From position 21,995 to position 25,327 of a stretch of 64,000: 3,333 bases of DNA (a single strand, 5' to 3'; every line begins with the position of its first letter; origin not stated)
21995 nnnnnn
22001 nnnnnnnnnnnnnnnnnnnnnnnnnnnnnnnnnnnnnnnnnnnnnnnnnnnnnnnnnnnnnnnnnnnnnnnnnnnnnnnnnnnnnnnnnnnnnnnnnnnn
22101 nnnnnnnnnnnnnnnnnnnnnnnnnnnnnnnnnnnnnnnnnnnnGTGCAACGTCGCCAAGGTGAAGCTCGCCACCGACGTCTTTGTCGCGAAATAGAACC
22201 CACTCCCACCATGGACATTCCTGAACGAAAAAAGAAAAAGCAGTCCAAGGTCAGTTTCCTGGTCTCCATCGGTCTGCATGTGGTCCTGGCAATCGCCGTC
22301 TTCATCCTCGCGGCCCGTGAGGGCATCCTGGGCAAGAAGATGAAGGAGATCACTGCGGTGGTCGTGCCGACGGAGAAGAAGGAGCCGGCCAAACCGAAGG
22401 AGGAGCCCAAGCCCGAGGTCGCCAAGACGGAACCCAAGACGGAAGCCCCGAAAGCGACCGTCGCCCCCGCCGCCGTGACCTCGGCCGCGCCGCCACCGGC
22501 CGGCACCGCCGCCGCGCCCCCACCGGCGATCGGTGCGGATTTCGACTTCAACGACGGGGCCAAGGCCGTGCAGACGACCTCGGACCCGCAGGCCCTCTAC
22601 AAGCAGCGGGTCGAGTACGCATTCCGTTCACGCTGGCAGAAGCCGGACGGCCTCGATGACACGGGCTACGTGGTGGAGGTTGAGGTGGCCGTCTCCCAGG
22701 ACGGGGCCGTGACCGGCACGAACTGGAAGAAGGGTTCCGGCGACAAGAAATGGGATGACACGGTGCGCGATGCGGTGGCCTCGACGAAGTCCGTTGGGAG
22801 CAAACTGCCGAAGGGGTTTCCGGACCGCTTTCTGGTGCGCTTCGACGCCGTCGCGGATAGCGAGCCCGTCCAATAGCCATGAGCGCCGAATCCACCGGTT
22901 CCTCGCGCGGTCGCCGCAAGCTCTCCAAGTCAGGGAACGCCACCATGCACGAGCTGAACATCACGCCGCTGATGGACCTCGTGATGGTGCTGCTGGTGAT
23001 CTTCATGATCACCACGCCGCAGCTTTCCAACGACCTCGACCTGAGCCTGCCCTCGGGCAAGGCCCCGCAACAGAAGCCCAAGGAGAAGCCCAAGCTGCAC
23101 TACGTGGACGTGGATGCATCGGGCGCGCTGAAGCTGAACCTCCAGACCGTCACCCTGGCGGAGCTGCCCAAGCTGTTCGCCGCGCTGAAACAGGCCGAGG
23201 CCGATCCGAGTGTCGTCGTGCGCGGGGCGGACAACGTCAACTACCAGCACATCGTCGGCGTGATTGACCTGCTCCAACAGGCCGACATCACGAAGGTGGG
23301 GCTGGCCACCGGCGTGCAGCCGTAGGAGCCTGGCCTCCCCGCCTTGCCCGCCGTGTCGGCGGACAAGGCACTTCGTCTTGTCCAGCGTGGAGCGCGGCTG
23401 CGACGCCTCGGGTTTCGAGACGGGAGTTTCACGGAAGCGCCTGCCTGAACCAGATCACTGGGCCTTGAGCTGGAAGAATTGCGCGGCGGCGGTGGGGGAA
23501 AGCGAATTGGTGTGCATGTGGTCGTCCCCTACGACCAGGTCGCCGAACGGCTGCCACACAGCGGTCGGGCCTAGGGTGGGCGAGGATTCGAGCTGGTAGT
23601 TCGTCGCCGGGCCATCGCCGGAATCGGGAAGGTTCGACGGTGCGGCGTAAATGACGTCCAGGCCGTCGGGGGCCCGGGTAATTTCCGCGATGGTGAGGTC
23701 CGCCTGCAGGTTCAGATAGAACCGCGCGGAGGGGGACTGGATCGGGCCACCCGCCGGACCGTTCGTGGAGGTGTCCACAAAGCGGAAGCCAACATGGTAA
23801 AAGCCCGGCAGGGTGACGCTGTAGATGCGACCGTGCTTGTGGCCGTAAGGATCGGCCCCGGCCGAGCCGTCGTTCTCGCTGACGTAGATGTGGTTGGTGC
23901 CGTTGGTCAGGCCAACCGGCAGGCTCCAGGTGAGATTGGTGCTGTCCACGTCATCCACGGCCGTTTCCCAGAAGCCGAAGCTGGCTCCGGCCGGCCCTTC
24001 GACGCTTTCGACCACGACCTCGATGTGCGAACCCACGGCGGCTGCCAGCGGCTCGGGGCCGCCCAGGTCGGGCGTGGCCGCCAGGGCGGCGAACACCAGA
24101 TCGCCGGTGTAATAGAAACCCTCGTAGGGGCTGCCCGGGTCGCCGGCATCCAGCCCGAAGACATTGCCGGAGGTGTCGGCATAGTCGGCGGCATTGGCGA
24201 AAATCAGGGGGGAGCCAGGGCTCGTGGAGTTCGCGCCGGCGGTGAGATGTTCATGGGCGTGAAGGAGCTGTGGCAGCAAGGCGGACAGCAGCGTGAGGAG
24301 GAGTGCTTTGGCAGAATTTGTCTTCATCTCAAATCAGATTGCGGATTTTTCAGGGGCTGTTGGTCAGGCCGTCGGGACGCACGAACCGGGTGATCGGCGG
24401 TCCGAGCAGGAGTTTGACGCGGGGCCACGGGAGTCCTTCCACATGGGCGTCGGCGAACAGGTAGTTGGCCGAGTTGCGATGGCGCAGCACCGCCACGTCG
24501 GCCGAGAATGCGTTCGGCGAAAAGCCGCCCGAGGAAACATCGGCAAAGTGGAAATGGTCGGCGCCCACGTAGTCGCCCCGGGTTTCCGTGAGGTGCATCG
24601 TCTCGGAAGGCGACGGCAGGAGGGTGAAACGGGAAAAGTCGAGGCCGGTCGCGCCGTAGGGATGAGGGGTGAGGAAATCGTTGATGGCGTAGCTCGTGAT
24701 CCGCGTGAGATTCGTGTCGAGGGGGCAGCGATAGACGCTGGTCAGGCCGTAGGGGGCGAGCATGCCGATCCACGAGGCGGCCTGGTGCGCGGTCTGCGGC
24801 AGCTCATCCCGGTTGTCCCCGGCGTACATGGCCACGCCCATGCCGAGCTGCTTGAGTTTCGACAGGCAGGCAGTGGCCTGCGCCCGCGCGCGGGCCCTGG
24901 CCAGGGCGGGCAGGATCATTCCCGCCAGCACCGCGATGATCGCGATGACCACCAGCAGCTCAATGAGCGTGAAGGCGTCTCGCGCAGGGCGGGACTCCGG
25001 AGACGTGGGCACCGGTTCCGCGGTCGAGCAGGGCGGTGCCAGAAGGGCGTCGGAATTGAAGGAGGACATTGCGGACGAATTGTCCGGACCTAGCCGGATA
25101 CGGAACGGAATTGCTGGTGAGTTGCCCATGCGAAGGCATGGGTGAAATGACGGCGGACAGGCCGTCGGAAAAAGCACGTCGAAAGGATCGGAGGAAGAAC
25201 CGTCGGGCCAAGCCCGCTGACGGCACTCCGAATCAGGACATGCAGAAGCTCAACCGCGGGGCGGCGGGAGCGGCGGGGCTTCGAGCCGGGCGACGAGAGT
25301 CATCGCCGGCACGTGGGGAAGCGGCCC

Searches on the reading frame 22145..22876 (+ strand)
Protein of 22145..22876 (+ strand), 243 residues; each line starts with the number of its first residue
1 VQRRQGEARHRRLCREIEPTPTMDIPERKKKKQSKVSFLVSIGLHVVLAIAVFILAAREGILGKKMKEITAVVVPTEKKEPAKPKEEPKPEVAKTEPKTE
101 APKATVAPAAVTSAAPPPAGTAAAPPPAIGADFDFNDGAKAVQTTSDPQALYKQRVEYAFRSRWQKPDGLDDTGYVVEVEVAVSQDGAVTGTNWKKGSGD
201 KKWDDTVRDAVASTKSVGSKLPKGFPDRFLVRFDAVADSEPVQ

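Call 25: search_protein_families(library=pfam, proteins=[window:22145-22876:+], max_evalue=0.01)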
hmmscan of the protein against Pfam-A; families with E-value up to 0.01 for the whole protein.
window:22145-22876:+ (243 aa): 1 family
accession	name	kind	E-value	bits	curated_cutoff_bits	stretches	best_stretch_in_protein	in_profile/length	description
PF13103.11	TonB_2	-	1.8e-11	44.4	22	1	152-233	4-85/85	TonB C terminal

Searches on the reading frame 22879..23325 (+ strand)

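Call 25: search_protein_families(library=pfam, proteins=[window:22879-23325:+], max_evalue=0.01)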
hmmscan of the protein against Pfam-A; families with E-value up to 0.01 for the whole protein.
window:22879-23325:+ (148 aa): 1 family
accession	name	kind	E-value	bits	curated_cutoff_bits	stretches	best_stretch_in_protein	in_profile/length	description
PF02472.21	ExbD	-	9.2e-25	87.6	25.4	1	22-144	4-125/128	Biopolymer transport protein ExbD/TolR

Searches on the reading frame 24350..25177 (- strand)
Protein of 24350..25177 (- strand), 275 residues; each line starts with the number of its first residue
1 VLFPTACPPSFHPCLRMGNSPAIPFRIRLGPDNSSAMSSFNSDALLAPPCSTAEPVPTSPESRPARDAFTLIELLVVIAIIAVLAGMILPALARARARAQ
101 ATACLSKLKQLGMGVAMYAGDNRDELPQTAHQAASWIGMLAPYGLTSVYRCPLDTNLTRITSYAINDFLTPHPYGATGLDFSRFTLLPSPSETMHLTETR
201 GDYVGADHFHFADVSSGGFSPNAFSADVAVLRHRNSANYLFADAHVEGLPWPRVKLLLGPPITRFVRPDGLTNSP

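Call 25: search_protein_families(library=pfam, proteins=[window:24350-25177:-], max_evalue=0.01)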
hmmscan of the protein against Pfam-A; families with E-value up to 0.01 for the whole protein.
window:24350-25177:- (275 aa): 1 family
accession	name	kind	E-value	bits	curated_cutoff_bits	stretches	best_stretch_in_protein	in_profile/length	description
PF07963.17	N_methyl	-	9.7e-08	31.7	21.2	1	68-89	6-27/27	Prokaryotic N-terminal methylation motif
